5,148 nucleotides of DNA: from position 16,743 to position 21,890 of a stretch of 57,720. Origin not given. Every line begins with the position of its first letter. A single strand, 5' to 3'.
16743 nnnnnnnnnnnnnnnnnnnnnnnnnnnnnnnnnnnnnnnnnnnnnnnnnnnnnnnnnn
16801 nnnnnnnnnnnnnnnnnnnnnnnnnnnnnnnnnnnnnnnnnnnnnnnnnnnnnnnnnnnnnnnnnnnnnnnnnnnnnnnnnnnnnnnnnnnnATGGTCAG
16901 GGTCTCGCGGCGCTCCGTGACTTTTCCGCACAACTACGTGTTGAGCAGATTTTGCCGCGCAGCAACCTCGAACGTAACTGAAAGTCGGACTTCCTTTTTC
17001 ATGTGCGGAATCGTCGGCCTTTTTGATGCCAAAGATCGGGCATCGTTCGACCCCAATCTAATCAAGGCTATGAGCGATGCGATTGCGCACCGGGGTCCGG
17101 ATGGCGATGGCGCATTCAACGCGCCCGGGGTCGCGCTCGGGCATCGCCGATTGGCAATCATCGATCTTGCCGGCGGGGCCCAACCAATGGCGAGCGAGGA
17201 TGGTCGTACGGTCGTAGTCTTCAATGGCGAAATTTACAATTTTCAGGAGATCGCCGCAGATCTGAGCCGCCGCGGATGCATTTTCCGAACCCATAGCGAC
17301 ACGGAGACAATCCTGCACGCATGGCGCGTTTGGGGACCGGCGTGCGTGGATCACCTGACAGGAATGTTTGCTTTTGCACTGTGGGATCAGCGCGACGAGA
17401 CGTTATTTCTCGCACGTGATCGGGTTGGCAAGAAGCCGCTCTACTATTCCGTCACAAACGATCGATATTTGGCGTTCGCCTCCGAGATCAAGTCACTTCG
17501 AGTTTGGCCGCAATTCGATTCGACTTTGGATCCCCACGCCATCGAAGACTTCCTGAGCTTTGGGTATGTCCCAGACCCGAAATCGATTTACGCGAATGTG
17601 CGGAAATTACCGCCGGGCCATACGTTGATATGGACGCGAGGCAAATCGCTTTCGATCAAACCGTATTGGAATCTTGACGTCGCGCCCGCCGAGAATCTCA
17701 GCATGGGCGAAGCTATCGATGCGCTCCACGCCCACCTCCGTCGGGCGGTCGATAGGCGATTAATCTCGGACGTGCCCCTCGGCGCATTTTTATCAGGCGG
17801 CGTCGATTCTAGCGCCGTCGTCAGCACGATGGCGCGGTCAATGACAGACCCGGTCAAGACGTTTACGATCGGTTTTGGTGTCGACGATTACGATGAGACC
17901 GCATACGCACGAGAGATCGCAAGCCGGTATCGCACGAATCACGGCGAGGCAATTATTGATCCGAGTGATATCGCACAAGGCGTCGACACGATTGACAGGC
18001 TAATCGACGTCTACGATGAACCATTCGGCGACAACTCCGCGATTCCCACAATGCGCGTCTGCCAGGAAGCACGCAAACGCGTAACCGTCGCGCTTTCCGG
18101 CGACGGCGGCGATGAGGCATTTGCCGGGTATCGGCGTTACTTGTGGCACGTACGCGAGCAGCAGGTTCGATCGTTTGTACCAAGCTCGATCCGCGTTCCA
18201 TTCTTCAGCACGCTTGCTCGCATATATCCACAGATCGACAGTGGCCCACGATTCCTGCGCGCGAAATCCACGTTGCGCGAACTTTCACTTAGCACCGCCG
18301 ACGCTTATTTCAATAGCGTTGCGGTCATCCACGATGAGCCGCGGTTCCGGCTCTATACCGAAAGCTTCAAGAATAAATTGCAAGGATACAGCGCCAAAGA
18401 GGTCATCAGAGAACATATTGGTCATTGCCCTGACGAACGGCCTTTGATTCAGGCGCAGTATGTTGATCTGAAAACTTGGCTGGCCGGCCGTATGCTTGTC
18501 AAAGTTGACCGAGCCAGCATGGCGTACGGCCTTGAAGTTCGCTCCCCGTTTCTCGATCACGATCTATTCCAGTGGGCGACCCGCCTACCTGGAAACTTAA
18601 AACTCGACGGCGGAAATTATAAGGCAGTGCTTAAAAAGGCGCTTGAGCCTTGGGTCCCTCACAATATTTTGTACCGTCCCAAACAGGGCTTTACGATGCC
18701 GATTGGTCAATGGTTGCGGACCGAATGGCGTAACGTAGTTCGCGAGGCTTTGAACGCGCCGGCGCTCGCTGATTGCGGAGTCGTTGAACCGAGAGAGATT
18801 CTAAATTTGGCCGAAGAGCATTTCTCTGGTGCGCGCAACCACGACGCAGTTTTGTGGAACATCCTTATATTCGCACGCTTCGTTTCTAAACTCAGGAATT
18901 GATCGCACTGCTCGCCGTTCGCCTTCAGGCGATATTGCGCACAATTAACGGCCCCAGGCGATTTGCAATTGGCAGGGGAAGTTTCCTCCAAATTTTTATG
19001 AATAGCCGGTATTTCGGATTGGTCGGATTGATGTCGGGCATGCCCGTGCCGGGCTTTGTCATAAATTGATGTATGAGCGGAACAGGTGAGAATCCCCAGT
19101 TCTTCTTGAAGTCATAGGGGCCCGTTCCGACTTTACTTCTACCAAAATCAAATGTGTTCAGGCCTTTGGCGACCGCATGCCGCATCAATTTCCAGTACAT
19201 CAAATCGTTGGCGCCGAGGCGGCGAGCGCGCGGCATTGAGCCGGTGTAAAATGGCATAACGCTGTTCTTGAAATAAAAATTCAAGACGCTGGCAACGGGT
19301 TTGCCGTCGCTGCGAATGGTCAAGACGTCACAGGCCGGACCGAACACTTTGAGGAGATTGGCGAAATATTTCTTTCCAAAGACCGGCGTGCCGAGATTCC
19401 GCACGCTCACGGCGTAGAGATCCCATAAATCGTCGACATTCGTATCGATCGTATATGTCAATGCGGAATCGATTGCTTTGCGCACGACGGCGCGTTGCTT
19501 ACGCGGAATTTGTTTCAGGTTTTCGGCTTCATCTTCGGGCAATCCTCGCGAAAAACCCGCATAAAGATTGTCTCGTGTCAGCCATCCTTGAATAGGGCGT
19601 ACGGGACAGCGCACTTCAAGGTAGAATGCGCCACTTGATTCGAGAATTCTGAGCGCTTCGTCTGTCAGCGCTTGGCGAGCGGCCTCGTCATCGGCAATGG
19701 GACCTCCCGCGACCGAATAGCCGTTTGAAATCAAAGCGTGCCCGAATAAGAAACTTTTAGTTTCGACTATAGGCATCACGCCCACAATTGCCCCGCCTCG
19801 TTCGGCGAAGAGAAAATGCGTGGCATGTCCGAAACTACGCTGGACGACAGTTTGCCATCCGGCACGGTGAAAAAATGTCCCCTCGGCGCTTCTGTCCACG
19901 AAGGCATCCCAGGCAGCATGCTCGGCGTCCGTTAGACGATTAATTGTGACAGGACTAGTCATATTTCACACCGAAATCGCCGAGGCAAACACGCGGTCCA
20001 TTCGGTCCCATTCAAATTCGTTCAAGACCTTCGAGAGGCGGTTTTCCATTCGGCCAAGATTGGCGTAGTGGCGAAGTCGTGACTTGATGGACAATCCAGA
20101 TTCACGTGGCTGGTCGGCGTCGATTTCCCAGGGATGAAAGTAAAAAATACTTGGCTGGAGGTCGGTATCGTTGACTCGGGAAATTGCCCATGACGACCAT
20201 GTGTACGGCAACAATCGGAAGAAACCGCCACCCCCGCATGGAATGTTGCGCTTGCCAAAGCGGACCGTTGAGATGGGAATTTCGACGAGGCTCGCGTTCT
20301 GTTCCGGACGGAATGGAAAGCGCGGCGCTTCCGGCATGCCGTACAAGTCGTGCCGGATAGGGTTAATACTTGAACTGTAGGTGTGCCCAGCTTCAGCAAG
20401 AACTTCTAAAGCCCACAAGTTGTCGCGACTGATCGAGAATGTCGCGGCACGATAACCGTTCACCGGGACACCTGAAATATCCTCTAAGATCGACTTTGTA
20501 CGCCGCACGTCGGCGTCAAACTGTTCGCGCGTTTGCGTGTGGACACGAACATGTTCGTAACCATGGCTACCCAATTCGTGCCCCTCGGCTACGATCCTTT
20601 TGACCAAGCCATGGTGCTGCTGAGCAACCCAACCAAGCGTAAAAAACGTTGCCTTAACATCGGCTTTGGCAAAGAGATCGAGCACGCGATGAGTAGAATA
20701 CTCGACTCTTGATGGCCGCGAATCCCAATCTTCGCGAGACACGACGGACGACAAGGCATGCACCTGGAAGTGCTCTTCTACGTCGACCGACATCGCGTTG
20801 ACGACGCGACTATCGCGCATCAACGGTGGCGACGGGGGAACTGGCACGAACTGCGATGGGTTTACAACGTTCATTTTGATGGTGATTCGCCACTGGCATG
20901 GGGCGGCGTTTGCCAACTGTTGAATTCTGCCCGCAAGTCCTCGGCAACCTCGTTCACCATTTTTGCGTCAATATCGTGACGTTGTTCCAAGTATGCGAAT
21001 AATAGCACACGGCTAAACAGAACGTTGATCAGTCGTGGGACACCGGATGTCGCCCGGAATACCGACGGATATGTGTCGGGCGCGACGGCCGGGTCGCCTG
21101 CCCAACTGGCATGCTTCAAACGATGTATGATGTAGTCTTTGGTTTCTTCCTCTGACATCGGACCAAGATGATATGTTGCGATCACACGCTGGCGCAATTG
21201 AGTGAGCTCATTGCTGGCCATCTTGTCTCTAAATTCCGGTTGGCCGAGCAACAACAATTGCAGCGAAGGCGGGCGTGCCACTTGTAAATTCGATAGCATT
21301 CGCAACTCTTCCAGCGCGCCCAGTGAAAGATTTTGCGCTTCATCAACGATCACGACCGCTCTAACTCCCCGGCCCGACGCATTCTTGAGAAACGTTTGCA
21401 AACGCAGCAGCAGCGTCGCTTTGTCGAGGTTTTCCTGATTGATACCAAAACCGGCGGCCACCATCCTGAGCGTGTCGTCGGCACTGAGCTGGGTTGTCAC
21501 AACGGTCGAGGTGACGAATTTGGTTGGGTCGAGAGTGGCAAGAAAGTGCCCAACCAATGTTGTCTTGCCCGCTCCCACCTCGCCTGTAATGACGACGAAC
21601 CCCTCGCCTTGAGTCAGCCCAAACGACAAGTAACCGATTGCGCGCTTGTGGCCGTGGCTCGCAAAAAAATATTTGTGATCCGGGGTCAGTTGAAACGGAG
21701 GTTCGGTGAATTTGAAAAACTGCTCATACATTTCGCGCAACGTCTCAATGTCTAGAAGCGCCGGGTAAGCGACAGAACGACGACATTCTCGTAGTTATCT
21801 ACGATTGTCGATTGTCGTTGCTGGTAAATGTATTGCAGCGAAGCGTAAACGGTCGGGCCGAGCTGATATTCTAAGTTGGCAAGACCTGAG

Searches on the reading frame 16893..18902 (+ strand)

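Call 9: search_protein_families(library=pfam, proteins=[window:16893-18902:+], max_evalue=0.001)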
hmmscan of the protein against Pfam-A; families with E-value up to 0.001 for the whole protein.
window:16893-18902:+ (669 aa): 4 families
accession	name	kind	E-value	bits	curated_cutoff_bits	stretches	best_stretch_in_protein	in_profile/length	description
PF00733.27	Asn_synthase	-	1.3e-97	328.1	21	1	279-661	3-350/354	Asparagine synthase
PF13537.11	GATase_7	-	3.1e-48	163.3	25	1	84-202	1-121/123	Glutamine amidotransferase domain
PF13522.11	GATase_6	-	6.5e-44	149.5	27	1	70-198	2-130/130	Glutamine amidotransferase domain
PF12481.13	DUF3700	-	9.2e-08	32.3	27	1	151-200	125-174/228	Aluminium induced protein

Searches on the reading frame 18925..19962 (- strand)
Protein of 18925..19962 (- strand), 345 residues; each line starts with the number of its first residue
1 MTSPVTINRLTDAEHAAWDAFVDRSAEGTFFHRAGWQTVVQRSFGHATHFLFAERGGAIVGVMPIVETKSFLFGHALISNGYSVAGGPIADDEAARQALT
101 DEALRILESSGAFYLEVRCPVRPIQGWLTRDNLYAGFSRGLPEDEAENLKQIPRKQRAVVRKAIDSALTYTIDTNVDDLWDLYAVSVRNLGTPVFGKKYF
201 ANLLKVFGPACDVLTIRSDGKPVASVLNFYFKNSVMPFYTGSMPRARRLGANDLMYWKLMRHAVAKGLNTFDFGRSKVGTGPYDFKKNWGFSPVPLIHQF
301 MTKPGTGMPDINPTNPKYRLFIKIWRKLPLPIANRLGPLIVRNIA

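Call 10: search_protein_families(library=ncbifam, proteins=[window:18925-19962:-], max_evalue=0.001)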
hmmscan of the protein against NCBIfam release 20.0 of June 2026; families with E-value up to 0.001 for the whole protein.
window:18925-19962:- (345 aa): 1 family
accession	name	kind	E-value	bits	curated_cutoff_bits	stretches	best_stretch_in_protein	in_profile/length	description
TIGR03019.1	pepcterm_femAB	equivalog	6.7e-128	426.4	260.35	1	16-344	1-329/330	FemAB family XrtA/PEP-CTERM system-associated protein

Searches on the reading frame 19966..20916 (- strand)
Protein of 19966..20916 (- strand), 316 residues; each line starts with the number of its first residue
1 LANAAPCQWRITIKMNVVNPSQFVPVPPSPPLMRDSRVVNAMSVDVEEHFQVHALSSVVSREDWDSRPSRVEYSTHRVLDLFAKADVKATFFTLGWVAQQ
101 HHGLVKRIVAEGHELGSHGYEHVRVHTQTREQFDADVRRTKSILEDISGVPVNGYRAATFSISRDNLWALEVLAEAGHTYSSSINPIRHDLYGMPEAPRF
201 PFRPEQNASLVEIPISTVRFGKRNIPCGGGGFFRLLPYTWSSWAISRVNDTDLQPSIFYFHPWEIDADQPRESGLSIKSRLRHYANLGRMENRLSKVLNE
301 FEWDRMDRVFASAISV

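Call 10: search_protein_families(library=ncbifam, proteins=[window:19966-20916:-], max_evalue=0.001)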
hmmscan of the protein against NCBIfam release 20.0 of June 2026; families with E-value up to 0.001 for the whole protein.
window:19966-20916:- (316 aa): 9 families
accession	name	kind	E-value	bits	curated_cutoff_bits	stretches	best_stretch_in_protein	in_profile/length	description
TIGR03006.1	pepcterm_polyde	equivalog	3.2e-127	423.3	276.2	1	40-310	1-271/272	XrtA system polysaccharide deacetylase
TIGR02764.1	spore_ybaN_pdaB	equivalog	1.9e-17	63.7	237.4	1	72-163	18-109/191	polysaccharide deacetylase family sporulation protein PdaB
NF045821.1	PgAcgDacpgdA1_Bac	equivalog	2.7e-15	56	400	1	75-165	103-193/282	peptidoglycan-N-acetylglucosamine deacetylase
TIGR04243.1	nodulat_NodB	equivalog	1.5e-14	54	240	1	73-163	15-105/197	chitooligosaccharide deacetylase NodB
TIGR02873.1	spore_ylxY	hypoth_equivalog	7.7e-13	48.3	391.5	1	76-152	101-177/268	probable sporulation protein, polysaccharide deacetylase family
TIGR02884.1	spore_pdaA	equivalog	3.7e-12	46.4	298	1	75-151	52-128/224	delta-lactam-biosynthetic de-N-acetylase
NF045822.1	PgAcgDacpgdA2_Bac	equivalog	3.8e-10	39.5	400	1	75-153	84-162/274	peptidoglycan-N-acetylglucosamine deacetylase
NF045820.1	PgAcgDacpgdA_Strep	equivalog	5.9e-10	38.5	800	1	74-157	282-365/463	peptidoglycan-N-acetylglucosamine deacetylase PgdA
TIGR03212.1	uraD_N-term-dom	equivalog_domain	2e-06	27.1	424.6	1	76-181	80-181/297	allantoinase PuuE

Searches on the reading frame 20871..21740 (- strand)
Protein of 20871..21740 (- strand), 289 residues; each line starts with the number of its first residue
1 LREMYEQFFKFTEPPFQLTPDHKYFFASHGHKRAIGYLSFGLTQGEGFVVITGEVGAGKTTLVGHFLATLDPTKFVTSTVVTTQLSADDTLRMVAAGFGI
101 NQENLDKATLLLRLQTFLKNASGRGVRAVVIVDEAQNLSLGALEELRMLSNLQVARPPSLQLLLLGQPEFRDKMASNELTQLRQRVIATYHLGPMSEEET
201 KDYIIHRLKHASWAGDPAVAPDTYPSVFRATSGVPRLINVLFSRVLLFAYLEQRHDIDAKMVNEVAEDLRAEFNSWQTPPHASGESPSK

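Call 10: search_protein_families(library=ncbifam, proteins=[window:20871-21740:-], max_evalue=0.001)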
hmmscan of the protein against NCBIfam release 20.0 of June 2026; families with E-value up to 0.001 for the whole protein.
window:20871-21740:- (289 aa): 4 families
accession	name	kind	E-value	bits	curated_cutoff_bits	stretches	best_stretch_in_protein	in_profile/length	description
TIGR03015.1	pepcterm_ATPase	hypoth_equivalog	9.2e-104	346.6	324.5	1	4-272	1-269/269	XrtA/PEP-CTERM system-associated ATPase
TIGR04521.1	ECF_ATPase_2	equivalog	0.00031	19.9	330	1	23-74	9-59/279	energy-coupling factor transporter ATPase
TIGR03864.1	PQQ_ABC_ATP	hypoth_equivalog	0.00037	20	302.25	1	28-108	10-88/236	ABC transporter, ATP-binding subunit, PQQ-dependent alcohol dehydrogenase system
TIGR03881.1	KaiC_arch_4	hypoth_equivalog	0.00038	20.2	247.8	1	40-137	16-110/231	KaiC domain-containing protein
